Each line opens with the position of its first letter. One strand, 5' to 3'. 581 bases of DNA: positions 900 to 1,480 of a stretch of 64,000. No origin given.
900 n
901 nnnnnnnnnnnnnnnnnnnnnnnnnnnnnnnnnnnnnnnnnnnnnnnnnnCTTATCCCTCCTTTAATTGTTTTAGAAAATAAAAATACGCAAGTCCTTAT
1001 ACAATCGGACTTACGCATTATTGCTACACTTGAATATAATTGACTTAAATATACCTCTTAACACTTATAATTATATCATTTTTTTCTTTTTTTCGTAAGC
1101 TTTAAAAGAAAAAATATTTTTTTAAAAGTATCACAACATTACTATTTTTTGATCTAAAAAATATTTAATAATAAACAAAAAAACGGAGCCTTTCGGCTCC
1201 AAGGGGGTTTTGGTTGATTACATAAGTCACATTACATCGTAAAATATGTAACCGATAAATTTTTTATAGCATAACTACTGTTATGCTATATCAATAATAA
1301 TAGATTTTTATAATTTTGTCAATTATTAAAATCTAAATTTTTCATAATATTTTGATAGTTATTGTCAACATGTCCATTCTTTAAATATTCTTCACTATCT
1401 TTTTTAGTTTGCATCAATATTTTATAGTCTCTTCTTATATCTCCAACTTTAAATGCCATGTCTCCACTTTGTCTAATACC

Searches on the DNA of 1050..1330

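Call 61: search_rna_families(source=window, start=1050, end=1330, threshold=evalue, max_evalue=10)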
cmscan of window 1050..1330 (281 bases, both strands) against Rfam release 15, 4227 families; matches with E-value up to 10: 9.
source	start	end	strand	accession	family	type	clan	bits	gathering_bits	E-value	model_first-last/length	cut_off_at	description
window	1170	1302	-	RF02064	STnc370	Gene; sRNA;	-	19.9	54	3.2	1-71/71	no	Enterobacterial sRNA STnc370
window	1076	1125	-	RF02584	KRAS_3UTR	Cis-reg;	-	19.6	49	7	1-49/49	no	KRAS 3' UTR cis-regulatory element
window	1120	1233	+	RF02546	LSU_trypano_mito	Gene; rRNA;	CL00112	17.7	60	0.069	167-561/561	no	Trypanosomatid mitochondrial large subunit ribosomal RNA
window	1130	1219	+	RF02075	STnc230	Gene; sRNA;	-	16.4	50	6.7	1-83/83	no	Enterobacterial sRNA STnc230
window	1133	1211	+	RF02057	STnc40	Gene; sRNA;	-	14.4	45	7.4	1-70/70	no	Salmonella enterica sRNA STnc40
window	1124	1240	-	RF04180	BTnc231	Gene; sRNA;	-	12.7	80.4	3.4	1-154/154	no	Bacteroides sRNA BTnc231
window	1087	1205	+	RF00082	SraG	Gene; sRNA;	-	12.7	50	9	1-177/177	no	SraG RNA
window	1180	1211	+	RF00032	Histone3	Cis-reg;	-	12.5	34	2.2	1-46/46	no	Histone 3' UTR stem-loop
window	1132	1227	+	RF02933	ARRPOF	Gene; sRNA;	-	12.4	127.2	0.76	1-256/256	no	ARRPOF RNA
